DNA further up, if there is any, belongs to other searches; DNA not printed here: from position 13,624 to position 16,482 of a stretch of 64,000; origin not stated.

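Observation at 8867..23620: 14.7 kb nine-gene ABC uptake operon with two permease pairs, three binding proteins, no ATPase and no regulator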

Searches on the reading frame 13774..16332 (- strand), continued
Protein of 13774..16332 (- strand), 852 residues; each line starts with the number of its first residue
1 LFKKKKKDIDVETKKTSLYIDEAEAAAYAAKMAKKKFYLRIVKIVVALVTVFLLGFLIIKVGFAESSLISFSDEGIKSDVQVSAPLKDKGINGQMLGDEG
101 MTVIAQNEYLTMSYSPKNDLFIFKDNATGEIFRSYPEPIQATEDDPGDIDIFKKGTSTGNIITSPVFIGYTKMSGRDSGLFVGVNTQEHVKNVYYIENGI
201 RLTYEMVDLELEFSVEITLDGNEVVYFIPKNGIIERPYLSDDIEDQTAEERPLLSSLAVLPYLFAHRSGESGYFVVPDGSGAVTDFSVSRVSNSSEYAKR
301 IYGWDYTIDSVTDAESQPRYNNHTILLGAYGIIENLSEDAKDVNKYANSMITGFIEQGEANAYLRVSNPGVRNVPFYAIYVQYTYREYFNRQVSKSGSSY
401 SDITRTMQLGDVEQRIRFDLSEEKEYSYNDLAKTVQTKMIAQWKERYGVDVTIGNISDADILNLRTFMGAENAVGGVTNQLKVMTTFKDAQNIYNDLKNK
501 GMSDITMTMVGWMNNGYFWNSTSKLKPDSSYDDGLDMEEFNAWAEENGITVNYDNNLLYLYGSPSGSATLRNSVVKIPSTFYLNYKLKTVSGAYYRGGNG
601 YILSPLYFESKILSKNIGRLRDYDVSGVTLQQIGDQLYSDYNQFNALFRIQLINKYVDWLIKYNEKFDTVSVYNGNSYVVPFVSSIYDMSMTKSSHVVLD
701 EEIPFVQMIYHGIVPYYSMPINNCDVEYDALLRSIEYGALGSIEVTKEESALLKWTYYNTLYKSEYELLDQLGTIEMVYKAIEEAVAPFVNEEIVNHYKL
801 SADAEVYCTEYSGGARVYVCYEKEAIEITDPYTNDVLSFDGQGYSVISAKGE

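Call 51: search_protein_families(library=pfam, alignment_id=A4, max_evalue=0.0001)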
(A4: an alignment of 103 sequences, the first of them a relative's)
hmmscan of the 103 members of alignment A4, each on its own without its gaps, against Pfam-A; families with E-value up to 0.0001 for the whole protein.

A. member 1, L006:146-1189:+ (347 aa): 4 families
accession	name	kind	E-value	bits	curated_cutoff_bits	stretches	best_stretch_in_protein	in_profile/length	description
PF13377.12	Peripla_BP_3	-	2.3e-16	60.8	26.5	1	183-337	3-165/167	Periplasmic binding protein-like domain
PF00532.27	Peripla_BP_1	-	3.6e-15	56.6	22.2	1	87-334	11-278/281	Periplasmic binding proteins and sugar binding domain of LacI family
PF00356.27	LacI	-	1e-10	41.6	27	1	7-49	1-43/46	Bacterial regulatory proteins, lacI family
PF13407.12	Peripla_BP_4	-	1.4e-08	35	35.1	1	142-297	71-228/258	Periplasmic binding protein domain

B. families by the number of members that match (of 103 scanned): 70 families (the first 25 are shown)
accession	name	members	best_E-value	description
PF00005.33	ABC_tran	12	3.5e-33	ABC transporter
PF12833.13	HTH_18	11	1.4e-24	Helix-turn-helix domain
PF00165.29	HTH_AraC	11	3.8e-24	Bacterial regulatory helix-turn-helix proteins, AraC family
PF13304.12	AAA_21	11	2e-07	AAA domain, putative AbiEii toxin, Type IV TA system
PF17912.7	OB_MalK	10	4.5e-14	MalK OB fold domain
PF13377.12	Peripla_BP_3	8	1.6e-41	Periplasmic binding protein-like domain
PF02463.25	SMC_N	8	9e-06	RecF/RecN/SMC N terminal domain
PF00532.27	Peripla_BP_1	7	5.1e-26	Periplasmic binding proteins and sugar binding domain of LacI family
PF13407.12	Peripla_BP_4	7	4.4e-14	Periplasmic binding protein domain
PF03215.21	Rad17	7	2.3e-07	Rad17 P-loop domain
PF08402.16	TOBE_2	6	1.6e-10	TOBE domain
PF02311.25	AraC_binding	5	1e-22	AraC-like ligand binding domain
PF00356.27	LacI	5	4e-18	Bacterial regulatory proteins, lacI family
PF01547.30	SBP_bac_1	4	4.5e-22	Bacterial extracellular solute-binding protein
PF13416.11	SBP_bac_8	4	8.1e-16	Bacterial extracellular solute-binding protein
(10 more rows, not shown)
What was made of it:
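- On CUT1 ABC importer (TC 3.A.1.1): Ten proteins with a MalK OB-fold domain lie directly upstream of distant copies (call 51).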

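Call 55: search_protein_families(library=pfam, alignment_id=A5, max_evalue=0.0001)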
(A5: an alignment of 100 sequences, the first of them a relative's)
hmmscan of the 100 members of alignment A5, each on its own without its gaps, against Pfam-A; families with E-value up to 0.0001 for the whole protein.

A. member 1, L006:14713-15789:+ (358 aa): 1 family
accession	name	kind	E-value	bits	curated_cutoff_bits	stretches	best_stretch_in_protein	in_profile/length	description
PF02156.21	Glyco_hydro_26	-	8e-83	278.8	20.2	1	36-352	1-311/311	Glycosyl hydrolase family 26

B. families by the number of members that match (of 100 scanned): 130 families (the first 25 are shown)
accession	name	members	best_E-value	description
PF00251.26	Glyco_hydro_32N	11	4.5e-100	Glycosyl hydrolases family 32 N-terminal domain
PF04616.20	Glyco_hydro_43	9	2.8e-36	Glycosyl hydrolases family 43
PF02156.21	Glyco_hydro_26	7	1.7e-91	Glycosyl hydrolase family 26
PF02518.31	HATPase_c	6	3.1e-29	Histidine kinase-, DNA gyrase B-, and HSP90-like ATPase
PF01547.30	SBP_bac_1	6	8e-14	Bacterial extracellular solute-binding protein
PF01074.27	Glyco_hydro_38N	5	1.6e-73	Glycosyl hydrolases family 38 N-terminal domain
PF07748.19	Glyco_hydro_38C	5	9.3e-51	Glycosyl hydrolases family 38 C-terminal domain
PF00072.30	Response_reg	5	1e-28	Response regulator receiver domain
PF13416.11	SBP_bac_8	5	6.8e-26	Bacterial extracellular solute-binding protein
PF09261.16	Alpha-mann_mid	5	7.5e-20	Alpha mannosidase middle domain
PF17677.7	Glyco_hydro38C2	5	6.1e-13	Glycosyl hydrolases family 38 C-terminal beta sandwich domain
PF14587.12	Glyco_hydr_30_2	4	8.8e-95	O-Glycosyl hydrolase family 30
PF18438.7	Glyco_hydro_38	4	3.8e-41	Glycosyl hydrolases family 38 C-terminal domain 1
PF08244.19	Glyco_hydro_32C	4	2.1e-34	Glycosyl hydrolases family 32 C terminal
PF00486.34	Trans_reg_C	4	4e-24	Transcriptional regulatory protein, C terminal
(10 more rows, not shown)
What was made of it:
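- Most distant copies sit in clearly catabolic glycan loci (calls 51, 55).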

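Call 78: find_homologous_proteins(query=A2, max_evalue=1e-10)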
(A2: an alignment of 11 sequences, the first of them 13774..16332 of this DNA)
Query A2 (11 sequences) (852 aa, profile of the alignment): 41 proteins with E <= 1e-10 among 8000 candidates.
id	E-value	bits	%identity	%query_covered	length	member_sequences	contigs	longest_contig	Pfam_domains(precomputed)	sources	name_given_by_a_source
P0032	0.0e+0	1125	24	67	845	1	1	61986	PF18952.7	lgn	-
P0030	0.0e+0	1117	23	71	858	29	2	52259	PF18952.7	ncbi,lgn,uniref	ncbi:DUF5696 domain-containing protein [Paenibacillus lactis]|uniref:DUF5696 domain-containing prote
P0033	0.0e+0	1102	24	72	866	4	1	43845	PF18952.7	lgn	-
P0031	0.0e+0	1017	24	66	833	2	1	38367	PF18952.7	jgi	jgi:hypothetical protein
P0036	3.5e-293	993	25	68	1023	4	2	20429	PF18952.7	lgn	-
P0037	4.2e-283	960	23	69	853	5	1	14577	PF18952.7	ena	-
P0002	5.1e-272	923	85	100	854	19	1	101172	PF18952.7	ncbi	-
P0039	1.7e-271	921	27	21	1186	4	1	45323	PF18952.7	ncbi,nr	ncbi:MAG: hypothetical protein IJF05_04050 [Clostridia bacterium]|nr:hypothetical protein [Clostridi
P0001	2.5e-268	911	100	100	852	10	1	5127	PF18952.7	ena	-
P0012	2.5e-262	891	51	94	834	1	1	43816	PF18952.7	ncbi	-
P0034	1.6e-254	865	23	75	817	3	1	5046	PF18952.7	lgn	-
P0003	2.2e-252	858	78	100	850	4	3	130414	PF18952.7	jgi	-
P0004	7.3e-244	830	74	100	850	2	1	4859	PF18952.7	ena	-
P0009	6.5e-238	810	52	100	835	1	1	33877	PF18952.7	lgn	-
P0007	1.3e-231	789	52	100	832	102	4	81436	PF18952.7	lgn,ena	-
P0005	9.5e-231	787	55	93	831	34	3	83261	PF18952.7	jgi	jgi:hypothetical protein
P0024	1.7e-185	637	45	98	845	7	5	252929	PF18952.7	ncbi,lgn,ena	-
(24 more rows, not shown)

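Call 97: search_protein_families(library=pfam, proteins=[L021:14048-14776:+, L021:14773-16155:+, L063:13992-15938:+, L063:16209-18665:+, L063:27-881:+, L063:881-1945:+, L043:13620-14210:+, L074:13712-16795:+, L024:14180-16015:+, L024:5-2110:+], max_evalue=0.0001)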
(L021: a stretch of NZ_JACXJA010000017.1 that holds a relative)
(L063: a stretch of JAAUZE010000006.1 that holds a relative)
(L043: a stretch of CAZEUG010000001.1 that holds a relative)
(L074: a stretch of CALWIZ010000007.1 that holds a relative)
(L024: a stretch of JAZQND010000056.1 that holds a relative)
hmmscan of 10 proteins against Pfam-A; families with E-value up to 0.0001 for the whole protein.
L021:14048-14776:+ (242 aa): 2 families
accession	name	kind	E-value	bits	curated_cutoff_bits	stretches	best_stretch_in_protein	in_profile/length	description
PF00072.30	Response_reg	-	1.2e-27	96.7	30.2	1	9-117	1-110/111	Response regulator receiver domain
PF00486.34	Trans_reg_C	-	2.6e-23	82.3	26.2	1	158-233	2-77/77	Transcriptional regulatory protein, C terminal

L021:14773-16155:+ (460 aa): 3 families
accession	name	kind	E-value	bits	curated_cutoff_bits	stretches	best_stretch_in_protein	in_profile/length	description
PF02518.31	HATPase_c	-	3.1e-29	102.1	26.4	1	341-450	2-109/111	Histidine kinase-, DNA gyrase B-, and HSP90-like ATPase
PF00512.31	HisKA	-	1.7e-10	41.2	26.9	1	233-293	4-65/66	His Kinase A (phospho-acceptor) domain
PF00672.30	HAMP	-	1.5e-07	32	25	1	174-225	1-52/53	HAMP domain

L063:13992-15938:+ (648 aa): 1 family
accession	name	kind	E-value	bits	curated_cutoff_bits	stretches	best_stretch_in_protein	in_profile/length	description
PF01547.30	SBP_bac_1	-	8e-14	52.8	26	1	103-376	12-277/307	Bacterial extracellular solute-binding protein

L063:16209-18665:+ (818 aa): 3 families
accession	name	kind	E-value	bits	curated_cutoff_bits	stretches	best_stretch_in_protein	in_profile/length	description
PF07745.19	Glyco_hydro_53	-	1.4e-110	370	24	1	67-406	1-340/340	Glycosyl hydrolase family 53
PF02018.23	CBM_4_9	-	4.1e-08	34.1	25.9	0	672-763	2-93/136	Carbohydrate binding domain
PF07532.17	Big_4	-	2.2e-07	30.7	22.1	1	435-481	11-56/59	Bacterial Ig-like domain (group 4)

L063:27-881:+ (284 aa): 3 families
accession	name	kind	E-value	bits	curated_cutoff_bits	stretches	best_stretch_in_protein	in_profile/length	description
PF13377.12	Peripla_BP_3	-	2.8e-23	83.3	26.5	1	125-281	2-166/167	Periplasmic binding protein-like domain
PF00532.27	Peripla_BP_1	-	5.6e-11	42.9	22.2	1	18-220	5-212/281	Periplasmic binding proteins and sugar binding domain of LacI family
PF13407.12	Peripla_BP_4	-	1.4e-07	31.8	35.1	1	91-264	76-257/258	Periplasmic binding protein domain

L063:881-1945:+ (354 aa): 1 family
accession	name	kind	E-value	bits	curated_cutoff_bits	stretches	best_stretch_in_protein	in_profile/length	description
PF07745.19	Glyco_hydro_53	-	2.9e-111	372.2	24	1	13-352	2-340/340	Glycosyl hydrolase family 53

L043:13620-14210:+ (196 aa): 1 family
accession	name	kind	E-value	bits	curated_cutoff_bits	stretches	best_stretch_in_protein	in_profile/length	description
PF02545.19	Maf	-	4.4e-68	229.1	27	1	5-185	2-186/187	Maf-like protein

L074:13712-16795:+ (1027 aa): 4 families
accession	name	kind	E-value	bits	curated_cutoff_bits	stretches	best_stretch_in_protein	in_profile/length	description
PF01074.27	Glyco_hydro_38N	-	1.6e-73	247.9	25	1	256-499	5-257/270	Glycosyl hydrolases family 38 N-terminal domain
PF07748.19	Glyco_hydro_38C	-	9.3e-51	173.4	25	1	692-898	1-206/206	Glycosyl hydrolases family 38 C-terminal domain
PF09261.16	Alpha-mann_mid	-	7.5e-20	71.3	31.1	1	514-607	1-93/96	Alpha mannosidase middle domain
PF17677.7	Glyco_hydro38C2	-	1.5e-10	41.4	22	1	952-1023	1-72/72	Glycosyl hydrolases family 38 C-terminal beta sandwich domain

L024:14180-16015:+ (611 aa): 3 families
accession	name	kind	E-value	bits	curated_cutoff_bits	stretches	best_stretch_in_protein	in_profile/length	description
PF03009.23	GDPD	-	6.4e-50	171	23.6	1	363-587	1-244/244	Glycerophosphoryl diester phosphodiesterase family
PF10110.14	GPDPase_memb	-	3.5e-22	79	29.6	1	12-330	3-315/321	Membrane domain of glycerophosphoryl diester phosphodiesterase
PF13653.12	GDPD_2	-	4.5e-09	36.9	27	1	557-586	1-30/30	Glycerophosphoryl diester phosphodiesterase family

L024:5-2110:+ (701 aa): 1 family
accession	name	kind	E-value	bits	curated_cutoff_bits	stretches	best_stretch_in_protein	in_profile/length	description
PF09586.16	YfhO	-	9.1e-59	200.1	28.5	1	2-581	353-834/835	Bacterial membrane protein YfhO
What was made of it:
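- The cassette sits beside very different hydrolase families (fructan, mannan, arabinan/xylan, galactan, alpha-mannoside) (calls 55, 97). One Ruminococcus locus (L024) is flanked by YfhO and a membrane glycerophosphodiester phosphodiesterase (call 97).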

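Call 102: search_protein_representatives(alignment_id=A1)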
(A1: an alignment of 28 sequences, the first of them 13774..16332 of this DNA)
Query: 28 sequences, 779 profile positions. Proteins with E-value up to 0.001 (for the whole library): 6675; up to 1e-10: 5306; up to 1e-30: 3980. The best 150 are listed.
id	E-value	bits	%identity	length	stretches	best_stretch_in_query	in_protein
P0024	1.1e-289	979.5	-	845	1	1-775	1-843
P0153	1.1e-224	764.5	-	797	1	4-774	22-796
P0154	1.7e-214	730.8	-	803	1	1-775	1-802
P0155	5.0e-213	726.0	-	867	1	63-777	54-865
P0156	2.7e-211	720.3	-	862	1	22-774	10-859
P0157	8.6e-210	715.3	-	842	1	67-776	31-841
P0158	1.1e-208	711.6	-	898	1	43-776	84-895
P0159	1.3e-208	711.4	-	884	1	2-778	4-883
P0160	1.6e-208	711.1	-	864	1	17-777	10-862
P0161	1.7e-207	707.7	-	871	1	21-774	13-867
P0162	1.9e-207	707.5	-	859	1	15-776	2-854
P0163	4.8e-207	706.2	-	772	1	6-776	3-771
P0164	2.2e-205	700.7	-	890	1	16-777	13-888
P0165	7.0e-205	699.1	-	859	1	16-777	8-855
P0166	2.1e-204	697.5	-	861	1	9-776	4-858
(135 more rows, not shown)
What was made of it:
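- Family size: about 5,300 DUF5696 clusters at E<=1e-10 (call 102).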
